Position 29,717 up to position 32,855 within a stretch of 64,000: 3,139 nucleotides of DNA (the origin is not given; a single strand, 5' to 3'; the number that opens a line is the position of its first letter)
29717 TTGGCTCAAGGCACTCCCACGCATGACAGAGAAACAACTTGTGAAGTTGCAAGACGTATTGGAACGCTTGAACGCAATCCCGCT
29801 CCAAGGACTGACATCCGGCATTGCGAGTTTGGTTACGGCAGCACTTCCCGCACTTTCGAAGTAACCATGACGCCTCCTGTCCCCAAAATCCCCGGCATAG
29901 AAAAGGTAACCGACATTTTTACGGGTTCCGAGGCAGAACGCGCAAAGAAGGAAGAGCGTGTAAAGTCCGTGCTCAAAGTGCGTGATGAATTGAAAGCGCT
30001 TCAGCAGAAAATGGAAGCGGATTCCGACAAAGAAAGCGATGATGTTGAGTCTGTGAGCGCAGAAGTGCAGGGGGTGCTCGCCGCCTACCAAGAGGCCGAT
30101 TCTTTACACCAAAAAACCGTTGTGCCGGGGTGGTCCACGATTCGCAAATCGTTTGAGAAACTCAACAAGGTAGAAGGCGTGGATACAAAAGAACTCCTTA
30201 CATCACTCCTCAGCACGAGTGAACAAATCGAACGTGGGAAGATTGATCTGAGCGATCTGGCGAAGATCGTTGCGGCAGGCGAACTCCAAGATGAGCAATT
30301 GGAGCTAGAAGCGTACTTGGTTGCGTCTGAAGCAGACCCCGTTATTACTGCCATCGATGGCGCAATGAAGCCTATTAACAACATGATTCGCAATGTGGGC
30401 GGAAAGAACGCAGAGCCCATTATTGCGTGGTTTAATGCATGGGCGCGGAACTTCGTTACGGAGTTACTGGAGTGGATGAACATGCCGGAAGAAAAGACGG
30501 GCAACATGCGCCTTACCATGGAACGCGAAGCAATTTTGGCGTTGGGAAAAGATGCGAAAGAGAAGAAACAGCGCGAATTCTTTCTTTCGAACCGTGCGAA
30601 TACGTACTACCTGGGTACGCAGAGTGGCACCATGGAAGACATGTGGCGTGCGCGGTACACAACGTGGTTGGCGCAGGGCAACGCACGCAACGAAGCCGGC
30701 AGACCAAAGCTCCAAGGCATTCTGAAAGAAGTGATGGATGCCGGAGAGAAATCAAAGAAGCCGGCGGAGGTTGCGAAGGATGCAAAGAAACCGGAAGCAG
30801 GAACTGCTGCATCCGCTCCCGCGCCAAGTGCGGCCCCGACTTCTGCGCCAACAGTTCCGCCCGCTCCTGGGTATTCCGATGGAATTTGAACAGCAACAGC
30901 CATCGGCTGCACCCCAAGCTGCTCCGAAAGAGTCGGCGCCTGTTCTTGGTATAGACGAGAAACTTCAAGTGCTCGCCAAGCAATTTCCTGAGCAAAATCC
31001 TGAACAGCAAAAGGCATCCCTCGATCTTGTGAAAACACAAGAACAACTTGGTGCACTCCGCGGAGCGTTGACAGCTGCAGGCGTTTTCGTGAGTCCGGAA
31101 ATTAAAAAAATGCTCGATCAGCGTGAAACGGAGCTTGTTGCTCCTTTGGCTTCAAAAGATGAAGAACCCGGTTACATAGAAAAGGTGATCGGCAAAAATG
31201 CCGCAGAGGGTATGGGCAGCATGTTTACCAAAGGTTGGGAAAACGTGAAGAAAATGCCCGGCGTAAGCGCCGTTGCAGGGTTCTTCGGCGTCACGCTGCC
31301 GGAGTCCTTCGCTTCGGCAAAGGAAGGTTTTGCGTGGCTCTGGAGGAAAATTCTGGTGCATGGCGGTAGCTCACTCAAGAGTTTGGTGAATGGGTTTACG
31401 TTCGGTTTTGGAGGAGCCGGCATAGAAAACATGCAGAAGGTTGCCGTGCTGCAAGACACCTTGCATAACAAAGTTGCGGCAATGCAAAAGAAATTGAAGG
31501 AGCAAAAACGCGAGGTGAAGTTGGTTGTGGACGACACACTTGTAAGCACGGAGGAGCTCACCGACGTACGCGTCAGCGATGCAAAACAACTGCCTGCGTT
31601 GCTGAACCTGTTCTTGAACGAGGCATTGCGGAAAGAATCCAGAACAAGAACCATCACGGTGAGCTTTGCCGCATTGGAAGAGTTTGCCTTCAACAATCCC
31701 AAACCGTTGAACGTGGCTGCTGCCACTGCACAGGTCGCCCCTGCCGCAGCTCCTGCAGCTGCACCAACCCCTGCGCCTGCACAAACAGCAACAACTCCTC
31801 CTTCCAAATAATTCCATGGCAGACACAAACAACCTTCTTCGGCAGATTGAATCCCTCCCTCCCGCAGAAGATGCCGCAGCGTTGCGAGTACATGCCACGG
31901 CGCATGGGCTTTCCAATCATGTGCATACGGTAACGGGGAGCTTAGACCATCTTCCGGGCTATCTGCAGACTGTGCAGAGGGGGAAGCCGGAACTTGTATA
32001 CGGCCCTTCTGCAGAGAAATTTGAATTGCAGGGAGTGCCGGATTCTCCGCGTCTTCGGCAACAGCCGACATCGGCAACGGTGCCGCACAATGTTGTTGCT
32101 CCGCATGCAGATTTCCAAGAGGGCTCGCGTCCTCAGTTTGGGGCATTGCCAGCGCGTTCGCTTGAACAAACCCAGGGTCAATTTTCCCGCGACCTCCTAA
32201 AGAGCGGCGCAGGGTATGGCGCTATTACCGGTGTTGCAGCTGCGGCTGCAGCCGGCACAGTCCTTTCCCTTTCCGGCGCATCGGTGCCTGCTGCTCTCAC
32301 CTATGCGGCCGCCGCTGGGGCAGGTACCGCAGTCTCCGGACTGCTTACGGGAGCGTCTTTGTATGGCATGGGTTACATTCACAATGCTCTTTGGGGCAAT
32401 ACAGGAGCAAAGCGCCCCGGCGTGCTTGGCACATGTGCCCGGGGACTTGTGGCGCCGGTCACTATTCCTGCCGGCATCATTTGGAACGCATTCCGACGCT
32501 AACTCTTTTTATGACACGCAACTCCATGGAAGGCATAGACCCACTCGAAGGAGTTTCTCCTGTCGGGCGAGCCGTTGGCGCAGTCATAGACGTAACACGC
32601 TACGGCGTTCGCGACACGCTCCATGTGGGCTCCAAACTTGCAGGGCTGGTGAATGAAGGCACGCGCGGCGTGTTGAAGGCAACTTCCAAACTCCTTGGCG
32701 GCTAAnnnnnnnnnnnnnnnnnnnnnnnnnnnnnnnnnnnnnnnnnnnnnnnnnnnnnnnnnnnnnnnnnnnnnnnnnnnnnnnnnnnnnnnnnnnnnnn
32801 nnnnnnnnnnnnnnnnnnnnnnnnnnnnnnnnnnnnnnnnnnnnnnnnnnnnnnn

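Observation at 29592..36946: Orphan, translationally coupled six-gene operon ending in a 1413-aa protein, with no domain I can recognise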

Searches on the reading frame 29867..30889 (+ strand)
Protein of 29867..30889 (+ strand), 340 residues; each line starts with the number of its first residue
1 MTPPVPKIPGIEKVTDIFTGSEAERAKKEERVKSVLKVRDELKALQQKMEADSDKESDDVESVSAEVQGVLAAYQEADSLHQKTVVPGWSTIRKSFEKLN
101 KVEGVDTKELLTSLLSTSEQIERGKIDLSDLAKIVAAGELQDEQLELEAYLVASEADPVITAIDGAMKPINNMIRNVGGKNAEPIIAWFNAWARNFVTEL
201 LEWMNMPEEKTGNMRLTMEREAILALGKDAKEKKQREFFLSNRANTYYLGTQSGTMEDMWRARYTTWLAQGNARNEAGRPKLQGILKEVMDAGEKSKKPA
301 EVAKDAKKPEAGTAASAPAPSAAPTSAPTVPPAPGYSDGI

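Call 3: search_protein_families(library=pfam, proteins=[window:29867-30889:+], max_evalue=1)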
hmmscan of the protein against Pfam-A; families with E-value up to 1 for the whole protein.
window:29867-30889:+ (340 aa): 2 families
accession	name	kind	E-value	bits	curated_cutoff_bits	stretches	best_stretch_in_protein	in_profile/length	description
PF23386.1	NPP-6_helical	-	0.033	14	27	1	28-77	104-153/209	NPP-6, helical domain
PF14357.11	DUF4404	-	0.29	12.2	27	0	41-97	4-61/83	Domain of unknown function (DUF4404)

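Call 5: search_protein_families(library=ncbifam, proteins=[window:29867-30889:+], max_evalue=1)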
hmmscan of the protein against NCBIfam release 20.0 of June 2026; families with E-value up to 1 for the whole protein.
window:29867-30889:+ (340 aa): 0 families

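Call 6: search_protein_families(library=phrogs, proteins=[window:29867-30889:+], max_evalue=1)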
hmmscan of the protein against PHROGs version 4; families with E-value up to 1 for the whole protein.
window:29867-30889:+ (340 aa): 4 families
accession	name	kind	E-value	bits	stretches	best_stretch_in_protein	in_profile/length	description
phrog_5823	-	transcription regulation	0.021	15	1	14-79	63-128/404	transcriptional regulator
phrog_19417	-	unknown function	0.046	15.1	1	2-75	38-109/141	-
phrog_26978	-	unknown function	0.12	12.3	1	111-176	221-283/343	-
phrog_16138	-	unknown function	0.87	10.5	0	23-56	110-143/166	-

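Call 25: search_protein_families(library=padloc, proteins=[window:29867-30889:+], max_evalue=0.1)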
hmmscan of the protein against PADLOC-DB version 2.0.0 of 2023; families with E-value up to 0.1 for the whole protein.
window:29867-30889:+ (340 aa): 1 family
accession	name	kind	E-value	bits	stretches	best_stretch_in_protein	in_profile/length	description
PDLC00507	JetC1|JetC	-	0.0013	15.2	1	36-180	354-499/1215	DUF3584 domain; MukB-like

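Call 57: search_solved_structures(query=window:29867-30889:+, max_evalue=10)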
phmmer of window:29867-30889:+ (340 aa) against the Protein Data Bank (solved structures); distinct sequences matched with E-value up to 10: 2.
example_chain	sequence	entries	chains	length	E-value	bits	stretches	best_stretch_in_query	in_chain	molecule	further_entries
9efg_A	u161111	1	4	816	1.3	11.7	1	99-175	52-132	VIP3Cb1 Toxin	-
9efi_A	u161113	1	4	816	1.3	11.6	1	99-175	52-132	VIP3Cb1 Protoxin Structure - Disable Toxin Variant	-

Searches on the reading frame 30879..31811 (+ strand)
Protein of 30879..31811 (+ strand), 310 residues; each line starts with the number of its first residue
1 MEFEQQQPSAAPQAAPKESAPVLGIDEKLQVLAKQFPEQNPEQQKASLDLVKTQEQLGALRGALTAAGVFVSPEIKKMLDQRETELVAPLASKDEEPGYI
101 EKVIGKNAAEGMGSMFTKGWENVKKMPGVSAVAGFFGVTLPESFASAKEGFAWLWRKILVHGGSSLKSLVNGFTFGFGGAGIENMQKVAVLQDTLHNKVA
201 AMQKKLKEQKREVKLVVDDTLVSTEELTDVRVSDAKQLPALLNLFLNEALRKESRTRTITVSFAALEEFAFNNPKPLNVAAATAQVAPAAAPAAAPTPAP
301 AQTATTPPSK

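Call 3: search_protein_families(library=pfam, proteins=[window:30879-31811:+], max_evalue=1)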
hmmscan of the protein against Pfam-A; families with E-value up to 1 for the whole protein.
window:30879-31811:+ (310 aa): 1 family
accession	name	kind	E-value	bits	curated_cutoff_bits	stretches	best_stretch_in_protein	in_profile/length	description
PF19302.4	DUF5915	-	0.035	14.1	27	1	200-259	62-121/195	Domain of unknown function (DUF5915)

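Call 5: search_protein_families(library=ncbifam, proteins=[window:30879-31811:+], max_evalue=1)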
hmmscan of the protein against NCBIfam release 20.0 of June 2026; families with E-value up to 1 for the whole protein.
window:30879-31811:+ (310 aa): 0 families

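Call 6: search_protein_families(library=phrogs, proteins=[window:30879-31811:+], max_evalue=1)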
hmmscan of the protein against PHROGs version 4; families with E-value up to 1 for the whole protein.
window:30879-31811:+ (310 aa): 1 family
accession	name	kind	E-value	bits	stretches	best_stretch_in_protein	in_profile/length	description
phrog_14234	-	unknown function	0.76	10.6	1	219-308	105-194/223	-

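Call 25: search_protein_families(library=padloc, proteins=[window:30879-31811:+], max_evalue=0.1)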
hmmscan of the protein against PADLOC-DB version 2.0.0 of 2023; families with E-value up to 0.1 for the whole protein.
window:30879-31811:+ (310 aa): 0 families

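Call 58: search_solved_structures(query=window:30879-31811:+, max_evalue=10)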
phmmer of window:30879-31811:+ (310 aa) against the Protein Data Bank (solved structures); distinct sequences matched with E-value up to 10: 1.
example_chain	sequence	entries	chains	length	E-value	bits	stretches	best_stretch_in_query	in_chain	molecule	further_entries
9i5t_O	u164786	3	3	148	0.99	11.8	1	101-152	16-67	Large ribosomal subunit protein uL15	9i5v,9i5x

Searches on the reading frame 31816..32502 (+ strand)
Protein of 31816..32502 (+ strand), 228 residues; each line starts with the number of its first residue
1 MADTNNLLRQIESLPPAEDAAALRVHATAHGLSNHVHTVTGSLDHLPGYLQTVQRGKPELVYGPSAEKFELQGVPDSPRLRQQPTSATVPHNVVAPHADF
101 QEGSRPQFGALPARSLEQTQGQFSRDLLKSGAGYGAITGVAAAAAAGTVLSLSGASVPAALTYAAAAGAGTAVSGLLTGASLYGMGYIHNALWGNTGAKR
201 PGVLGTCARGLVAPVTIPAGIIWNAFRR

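Call 3: search_protein_families(library=pfam, proteins=[window:31816-32502:+], max_evalue=1)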
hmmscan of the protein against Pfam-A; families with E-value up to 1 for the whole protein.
window:31816-32502:+ (228 aa): 0 families

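Call 5: search_protein_families(library=ncbifam, proteins=[window:31816-32502:+], max_evalue=1)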
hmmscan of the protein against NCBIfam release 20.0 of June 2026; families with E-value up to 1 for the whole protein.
window:31816-32502:+ (228 aa): 2 families
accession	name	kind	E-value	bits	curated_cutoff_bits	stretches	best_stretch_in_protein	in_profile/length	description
NF040682.1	PorA_Arch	equivalog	0.36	9.7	550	1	164-217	63-116/387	pyruvate synthase subunit PorA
NF006233.0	PRK08367.1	equivalog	0.81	8.5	625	1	164-217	64-117/394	pyruvate ferredoxin oxidoreductase subunit alpha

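Call 6: search_protein_families(library=phrogs, proteins=[window:31816-32502:+], max_evalue=1)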
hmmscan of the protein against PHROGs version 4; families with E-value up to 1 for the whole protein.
window:31816-32502:+ (228 aa): 1 family
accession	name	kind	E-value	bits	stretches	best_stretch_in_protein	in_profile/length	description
phrog_31713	-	unknown function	0.33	11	1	116-160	192-236/292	-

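Call 25: search_protein_families(library=padloc, proteins=[window:31816-32502:+], max_evalue=0.1)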
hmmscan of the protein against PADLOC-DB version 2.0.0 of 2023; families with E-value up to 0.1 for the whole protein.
window:31816-32502:+ (228 aa): 0 families

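Call 59: search_solved_structures(query=window:31816-32502:+, max_evalue=10)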
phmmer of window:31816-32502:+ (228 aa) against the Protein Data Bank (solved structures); distinct sequences matched with E-value up to 10: 2.
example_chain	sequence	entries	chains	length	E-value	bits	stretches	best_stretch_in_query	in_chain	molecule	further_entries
7rd1_N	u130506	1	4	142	0.3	14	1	144-191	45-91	Hexon-interlacing protein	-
9cwt_k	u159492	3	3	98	2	11.3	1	151-191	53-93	NADH-ubiquinone oxidoreductase chain 4L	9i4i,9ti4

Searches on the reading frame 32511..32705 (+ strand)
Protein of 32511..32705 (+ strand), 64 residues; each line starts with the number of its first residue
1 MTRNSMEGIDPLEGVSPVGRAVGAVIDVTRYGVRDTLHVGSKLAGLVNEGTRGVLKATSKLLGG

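Call 3: search_protein_families(library=pfam, proteins=[window:32511-32705:+], max_evalue=1)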
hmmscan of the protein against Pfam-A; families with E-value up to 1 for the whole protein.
window:32511-32705:+ (64 aa): 1 family
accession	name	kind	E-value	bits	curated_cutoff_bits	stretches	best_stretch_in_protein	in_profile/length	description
PF24986.1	PRC_RimM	-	0.08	13.1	27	1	19-41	14-36/69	RimM PRC barrel domain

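Call 5: search_protein_families(library=ncbifam, proteins=[window:32511-32705:+], max_evalue=1)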
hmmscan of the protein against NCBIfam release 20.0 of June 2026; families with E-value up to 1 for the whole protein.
window:32511-32705:+ (64 aa): 0 families

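Call 6: search_protein_families(library=phrogs, proteins=[window:32511-32705:+], max_evalue=1)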
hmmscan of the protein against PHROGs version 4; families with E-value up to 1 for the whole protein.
window:32511-32705:+ (64 aa): 0 families

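Call 25: search_protein_families(library=padloc, proteins=[window:32511-32705:+], max_evalue=0.1)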
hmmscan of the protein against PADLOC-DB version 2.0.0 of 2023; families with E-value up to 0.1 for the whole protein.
window:32511-32705:+ (64 aa): 0 families
